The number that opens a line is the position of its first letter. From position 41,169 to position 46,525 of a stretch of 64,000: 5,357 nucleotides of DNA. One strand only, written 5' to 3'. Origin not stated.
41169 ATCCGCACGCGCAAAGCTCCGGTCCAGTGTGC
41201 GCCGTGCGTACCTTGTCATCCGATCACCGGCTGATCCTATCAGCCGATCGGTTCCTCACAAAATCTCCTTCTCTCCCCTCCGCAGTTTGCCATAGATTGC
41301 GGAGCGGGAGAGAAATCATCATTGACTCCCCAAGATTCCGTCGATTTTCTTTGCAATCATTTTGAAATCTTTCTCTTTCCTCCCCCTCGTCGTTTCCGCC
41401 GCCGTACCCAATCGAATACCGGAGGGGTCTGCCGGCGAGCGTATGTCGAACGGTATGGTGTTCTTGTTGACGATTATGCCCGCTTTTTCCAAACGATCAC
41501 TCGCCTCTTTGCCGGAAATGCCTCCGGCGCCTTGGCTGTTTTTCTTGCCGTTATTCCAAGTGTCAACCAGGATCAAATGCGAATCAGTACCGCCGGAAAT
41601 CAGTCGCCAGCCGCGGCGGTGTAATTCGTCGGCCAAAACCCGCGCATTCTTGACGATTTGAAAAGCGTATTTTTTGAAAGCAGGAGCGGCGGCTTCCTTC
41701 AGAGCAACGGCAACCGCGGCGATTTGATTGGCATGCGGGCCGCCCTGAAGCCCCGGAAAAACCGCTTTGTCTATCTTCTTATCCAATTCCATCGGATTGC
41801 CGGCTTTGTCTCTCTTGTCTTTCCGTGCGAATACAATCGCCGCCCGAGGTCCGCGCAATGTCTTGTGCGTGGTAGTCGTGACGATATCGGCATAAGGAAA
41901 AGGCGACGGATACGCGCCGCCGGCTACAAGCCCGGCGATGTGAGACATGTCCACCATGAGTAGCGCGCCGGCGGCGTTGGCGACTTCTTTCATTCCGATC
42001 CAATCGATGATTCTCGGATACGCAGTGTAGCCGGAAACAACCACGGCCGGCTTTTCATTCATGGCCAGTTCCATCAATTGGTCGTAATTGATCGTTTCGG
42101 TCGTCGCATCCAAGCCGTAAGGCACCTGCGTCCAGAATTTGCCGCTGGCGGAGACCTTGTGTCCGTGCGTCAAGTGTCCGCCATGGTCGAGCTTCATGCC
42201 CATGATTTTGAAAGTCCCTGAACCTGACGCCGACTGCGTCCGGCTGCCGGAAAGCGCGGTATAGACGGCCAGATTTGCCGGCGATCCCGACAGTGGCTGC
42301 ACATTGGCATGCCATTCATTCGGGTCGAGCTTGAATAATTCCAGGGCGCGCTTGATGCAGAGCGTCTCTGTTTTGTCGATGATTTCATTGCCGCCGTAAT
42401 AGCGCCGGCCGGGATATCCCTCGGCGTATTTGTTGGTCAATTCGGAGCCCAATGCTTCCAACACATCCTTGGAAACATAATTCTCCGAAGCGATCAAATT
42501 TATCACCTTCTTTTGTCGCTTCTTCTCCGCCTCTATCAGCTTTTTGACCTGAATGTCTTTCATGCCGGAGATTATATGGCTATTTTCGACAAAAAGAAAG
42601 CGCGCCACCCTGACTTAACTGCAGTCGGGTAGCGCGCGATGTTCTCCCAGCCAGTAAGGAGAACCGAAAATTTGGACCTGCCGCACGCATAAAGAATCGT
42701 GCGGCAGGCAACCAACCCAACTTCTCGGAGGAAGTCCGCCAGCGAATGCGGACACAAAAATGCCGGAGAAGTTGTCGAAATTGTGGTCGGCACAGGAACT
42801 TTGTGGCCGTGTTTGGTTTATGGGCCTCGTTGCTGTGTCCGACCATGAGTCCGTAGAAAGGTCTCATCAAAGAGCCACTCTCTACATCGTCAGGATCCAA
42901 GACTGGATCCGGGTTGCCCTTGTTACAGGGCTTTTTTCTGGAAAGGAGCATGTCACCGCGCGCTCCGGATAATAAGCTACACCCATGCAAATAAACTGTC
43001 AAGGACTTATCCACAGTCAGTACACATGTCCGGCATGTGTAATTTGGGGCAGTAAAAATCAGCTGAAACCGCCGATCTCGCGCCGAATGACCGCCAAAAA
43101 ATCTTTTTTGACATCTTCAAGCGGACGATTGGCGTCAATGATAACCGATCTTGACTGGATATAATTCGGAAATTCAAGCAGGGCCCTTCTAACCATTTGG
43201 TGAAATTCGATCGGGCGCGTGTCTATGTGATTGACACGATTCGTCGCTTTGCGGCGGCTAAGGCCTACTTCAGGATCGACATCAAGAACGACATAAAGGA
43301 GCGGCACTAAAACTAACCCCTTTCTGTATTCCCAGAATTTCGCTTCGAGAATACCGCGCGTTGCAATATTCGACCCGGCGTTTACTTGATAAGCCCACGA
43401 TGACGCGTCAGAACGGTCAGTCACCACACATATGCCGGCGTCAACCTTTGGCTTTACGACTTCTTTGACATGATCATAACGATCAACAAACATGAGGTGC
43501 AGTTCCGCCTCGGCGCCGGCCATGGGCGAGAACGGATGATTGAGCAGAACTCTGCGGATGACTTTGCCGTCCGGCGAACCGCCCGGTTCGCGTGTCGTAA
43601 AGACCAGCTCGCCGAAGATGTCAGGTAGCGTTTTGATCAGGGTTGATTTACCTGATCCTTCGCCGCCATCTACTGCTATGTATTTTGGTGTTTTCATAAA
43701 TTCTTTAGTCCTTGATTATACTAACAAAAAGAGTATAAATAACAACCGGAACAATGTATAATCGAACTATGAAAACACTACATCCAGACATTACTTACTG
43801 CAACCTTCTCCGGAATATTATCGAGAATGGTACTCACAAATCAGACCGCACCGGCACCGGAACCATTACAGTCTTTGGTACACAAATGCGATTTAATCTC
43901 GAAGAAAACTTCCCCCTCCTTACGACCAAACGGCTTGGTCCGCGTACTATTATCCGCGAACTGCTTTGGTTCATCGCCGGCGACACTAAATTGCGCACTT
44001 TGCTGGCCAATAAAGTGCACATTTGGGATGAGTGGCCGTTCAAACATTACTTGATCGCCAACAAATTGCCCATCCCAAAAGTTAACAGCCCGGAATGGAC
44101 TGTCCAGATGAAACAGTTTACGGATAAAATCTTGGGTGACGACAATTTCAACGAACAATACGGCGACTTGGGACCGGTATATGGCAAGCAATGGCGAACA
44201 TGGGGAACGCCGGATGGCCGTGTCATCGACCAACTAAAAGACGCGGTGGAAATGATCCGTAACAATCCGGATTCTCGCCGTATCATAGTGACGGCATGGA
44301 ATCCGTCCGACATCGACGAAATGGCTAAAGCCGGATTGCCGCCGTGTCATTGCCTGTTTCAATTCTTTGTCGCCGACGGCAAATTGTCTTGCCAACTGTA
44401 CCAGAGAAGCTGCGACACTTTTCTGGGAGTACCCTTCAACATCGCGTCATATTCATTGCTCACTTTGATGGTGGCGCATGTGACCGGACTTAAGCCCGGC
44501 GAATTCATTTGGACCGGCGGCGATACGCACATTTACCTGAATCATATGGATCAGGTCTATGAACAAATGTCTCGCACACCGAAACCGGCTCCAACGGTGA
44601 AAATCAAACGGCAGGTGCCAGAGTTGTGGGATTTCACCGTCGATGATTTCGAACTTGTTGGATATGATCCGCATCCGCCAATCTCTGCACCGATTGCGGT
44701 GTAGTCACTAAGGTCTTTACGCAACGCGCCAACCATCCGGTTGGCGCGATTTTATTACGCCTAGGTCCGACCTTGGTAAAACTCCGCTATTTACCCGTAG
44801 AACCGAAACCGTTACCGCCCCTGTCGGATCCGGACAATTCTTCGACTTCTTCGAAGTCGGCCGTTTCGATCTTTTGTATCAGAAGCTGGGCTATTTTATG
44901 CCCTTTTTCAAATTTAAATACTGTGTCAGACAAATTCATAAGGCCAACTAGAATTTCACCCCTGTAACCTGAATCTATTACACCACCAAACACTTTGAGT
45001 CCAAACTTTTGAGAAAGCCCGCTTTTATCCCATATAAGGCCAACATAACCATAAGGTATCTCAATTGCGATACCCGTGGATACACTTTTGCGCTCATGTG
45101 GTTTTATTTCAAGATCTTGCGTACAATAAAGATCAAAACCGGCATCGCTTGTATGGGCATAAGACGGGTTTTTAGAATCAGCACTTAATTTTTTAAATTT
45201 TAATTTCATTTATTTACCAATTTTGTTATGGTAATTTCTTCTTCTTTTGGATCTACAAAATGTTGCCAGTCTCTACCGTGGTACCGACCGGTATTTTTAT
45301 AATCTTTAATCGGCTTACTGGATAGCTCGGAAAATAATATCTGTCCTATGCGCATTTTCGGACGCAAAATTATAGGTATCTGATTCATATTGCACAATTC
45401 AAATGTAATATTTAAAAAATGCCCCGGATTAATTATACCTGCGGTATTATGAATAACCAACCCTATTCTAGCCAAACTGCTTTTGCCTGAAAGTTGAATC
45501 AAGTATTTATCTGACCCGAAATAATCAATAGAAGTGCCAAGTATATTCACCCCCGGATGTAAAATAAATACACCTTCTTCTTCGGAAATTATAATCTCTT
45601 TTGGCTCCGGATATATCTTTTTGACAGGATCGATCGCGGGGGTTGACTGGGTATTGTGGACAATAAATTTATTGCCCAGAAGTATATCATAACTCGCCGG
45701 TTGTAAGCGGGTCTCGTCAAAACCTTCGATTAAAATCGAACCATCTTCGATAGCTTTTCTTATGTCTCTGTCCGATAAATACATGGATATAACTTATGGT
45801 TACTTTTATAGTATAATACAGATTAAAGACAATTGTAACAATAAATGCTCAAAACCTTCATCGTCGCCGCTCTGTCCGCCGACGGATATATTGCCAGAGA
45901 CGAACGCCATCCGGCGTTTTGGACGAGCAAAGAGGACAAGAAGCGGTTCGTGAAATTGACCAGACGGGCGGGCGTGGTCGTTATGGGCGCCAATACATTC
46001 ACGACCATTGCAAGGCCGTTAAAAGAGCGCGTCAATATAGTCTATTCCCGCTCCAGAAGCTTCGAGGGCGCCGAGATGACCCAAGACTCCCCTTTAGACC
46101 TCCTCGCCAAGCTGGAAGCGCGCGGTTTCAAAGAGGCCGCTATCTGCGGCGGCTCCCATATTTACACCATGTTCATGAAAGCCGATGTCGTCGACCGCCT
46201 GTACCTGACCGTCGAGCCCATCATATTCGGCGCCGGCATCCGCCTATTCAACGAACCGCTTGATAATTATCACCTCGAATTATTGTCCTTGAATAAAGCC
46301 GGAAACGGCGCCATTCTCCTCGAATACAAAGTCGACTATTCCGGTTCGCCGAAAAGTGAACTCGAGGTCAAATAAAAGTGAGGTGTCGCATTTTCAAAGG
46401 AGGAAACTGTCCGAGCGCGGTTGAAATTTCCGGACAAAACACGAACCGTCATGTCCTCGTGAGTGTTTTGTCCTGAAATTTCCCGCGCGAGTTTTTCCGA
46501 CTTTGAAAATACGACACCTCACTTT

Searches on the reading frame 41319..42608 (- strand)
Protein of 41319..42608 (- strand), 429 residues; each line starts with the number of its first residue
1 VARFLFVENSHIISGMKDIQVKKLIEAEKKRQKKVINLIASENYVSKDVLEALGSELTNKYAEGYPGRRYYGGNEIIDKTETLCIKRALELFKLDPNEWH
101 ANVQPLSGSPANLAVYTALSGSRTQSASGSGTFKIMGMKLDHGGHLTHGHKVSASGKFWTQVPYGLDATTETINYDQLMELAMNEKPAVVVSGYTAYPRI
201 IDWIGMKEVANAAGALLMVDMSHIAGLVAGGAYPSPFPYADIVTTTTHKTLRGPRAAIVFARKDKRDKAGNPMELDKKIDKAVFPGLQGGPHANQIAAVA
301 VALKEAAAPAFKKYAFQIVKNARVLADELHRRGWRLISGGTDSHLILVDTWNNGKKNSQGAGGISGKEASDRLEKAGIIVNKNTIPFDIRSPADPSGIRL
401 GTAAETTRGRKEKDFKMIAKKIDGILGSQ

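Call 11: search_protein_families(library=pfam, proteins=[window:41319-42608:-], max_evalue=0.00001)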
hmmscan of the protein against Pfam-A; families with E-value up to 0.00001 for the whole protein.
window:41319-42608:- (429 aa): 1 family
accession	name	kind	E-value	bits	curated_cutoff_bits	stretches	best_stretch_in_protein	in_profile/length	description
PF00464.25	SHMT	-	2.3e-157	524.2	27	1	17-421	4-398/399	Serine hydroxymethyltransferase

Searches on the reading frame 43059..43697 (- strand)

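Call 45: search_protein_families(library=pfam, proteins=[window:43059-43697:-], max_evalue=0.1)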
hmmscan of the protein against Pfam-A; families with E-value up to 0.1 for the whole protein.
window:43059-43697:- (212 aa): 7 families
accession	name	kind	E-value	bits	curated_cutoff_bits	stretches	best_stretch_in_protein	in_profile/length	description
PF02223.23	Thymidylate_kin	-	1.1e-30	107.2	27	1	9-199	1-184/185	Thymidylate kinase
PF13521.12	AAA_28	-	0.0012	19.5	27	1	7-39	2-32/164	AAA domain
PF01712.25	dNK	-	0.025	14.8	27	1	7-100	1-87/203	Deoxynucleoside kinase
PF13238.12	AAA_18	-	0.041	14.8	29.4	1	7-152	1-111/128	AAA domain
PF13401.12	AAA_22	-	0.067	13.9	27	0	3-51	4-54/130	AAA domain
PF00485.24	PRK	-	0.084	13.1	22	0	7-32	2-27/196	Phosphoribulokinase / Uridine kinase family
PF13555.12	AAA_29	-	0.098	12.9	27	0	8-21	26-39/61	P-loop containing region of AAA domain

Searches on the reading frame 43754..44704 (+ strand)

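Call 11: search_protein_families(library=pfam, proteins=[window:43754-44704:+], max_evalue=0.00001)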
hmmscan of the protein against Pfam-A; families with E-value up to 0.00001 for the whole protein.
window:43754-44704:+ (316 aa): 1 family
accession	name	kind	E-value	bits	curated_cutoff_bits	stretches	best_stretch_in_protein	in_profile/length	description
PF00303.24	Thymidylat_synt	-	1.4e-115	385.5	24.3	1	14-316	2-266/266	Thymidylate synthase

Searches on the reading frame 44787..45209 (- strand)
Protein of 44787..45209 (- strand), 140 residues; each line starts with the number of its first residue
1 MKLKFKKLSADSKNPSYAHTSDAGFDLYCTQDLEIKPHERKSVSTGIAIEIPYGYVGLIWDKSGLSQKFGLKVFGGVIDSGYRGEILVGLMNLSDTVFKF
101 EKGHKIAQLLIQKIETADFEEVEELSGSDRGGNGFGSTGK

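Call 45: search_protein_families(library=pfam, proteins=[window:44787-45209:-], max_evalue=0.1)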
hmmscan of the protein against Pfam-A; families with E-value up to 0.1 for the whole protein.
window:44787-45209:- (140 aa): 3 families
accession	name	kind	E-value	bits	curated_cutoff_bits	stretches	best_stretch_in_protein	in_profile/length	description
PF00692.24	dUTPase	-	1.1e-31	109.8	22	1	13-139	4-129/129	dUTPase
PF22769.1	DCD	-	3.3e-06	27.7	27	1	48-113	86-152/153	dCTP deaminase-like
PF16392.11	DUF5001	-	0.027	14.9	23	0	83-104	11-32/86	Ig-like domain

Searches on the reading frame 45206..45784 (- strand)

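Call 45: search_protein_families(library=pfam, proteins=[window:45206-45784:-], max_evalue=0.1)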
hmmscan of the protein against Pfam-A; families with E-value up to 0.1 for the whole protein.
window:45206-45784:- (192 aa): 3 families
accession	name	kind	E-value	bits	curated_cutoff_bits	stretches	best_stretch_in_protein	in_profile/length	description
PF22769.1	DCD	-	2.4e-32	112.6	27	1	3-153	2-152/153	dCTP deaminase-like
PF00692.24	dUTPase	-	0.00011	22.4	22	1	79-165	31-118/129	dUTPase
PF06559.16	DCD_N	-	0.06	13.6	21.4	0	3-39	5-42/164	2'-deoxycytidine 5'-triphosphate deaminase (DCD) N-terminal domain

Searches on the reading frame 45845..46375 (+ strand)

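Call 71: search_protein_families(library=pfam, proteins=[window:45845-46375:+], max_evalue=0.001)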
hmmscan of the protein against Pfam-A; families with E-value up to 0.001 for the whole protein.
window:45845-46375:+ (176 aa): 2 families
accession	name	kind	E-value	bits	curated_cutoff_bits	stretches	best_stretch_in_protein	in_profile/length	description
PF01872.23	RibD_C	-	9.9e-18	65.1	24.1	1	7-157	6-196/197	RibD C-terminal domain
PF00186.24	DHFR_1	-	2.3e-17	63.6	25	1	6-122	4-114/159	Dihydrofolate reductase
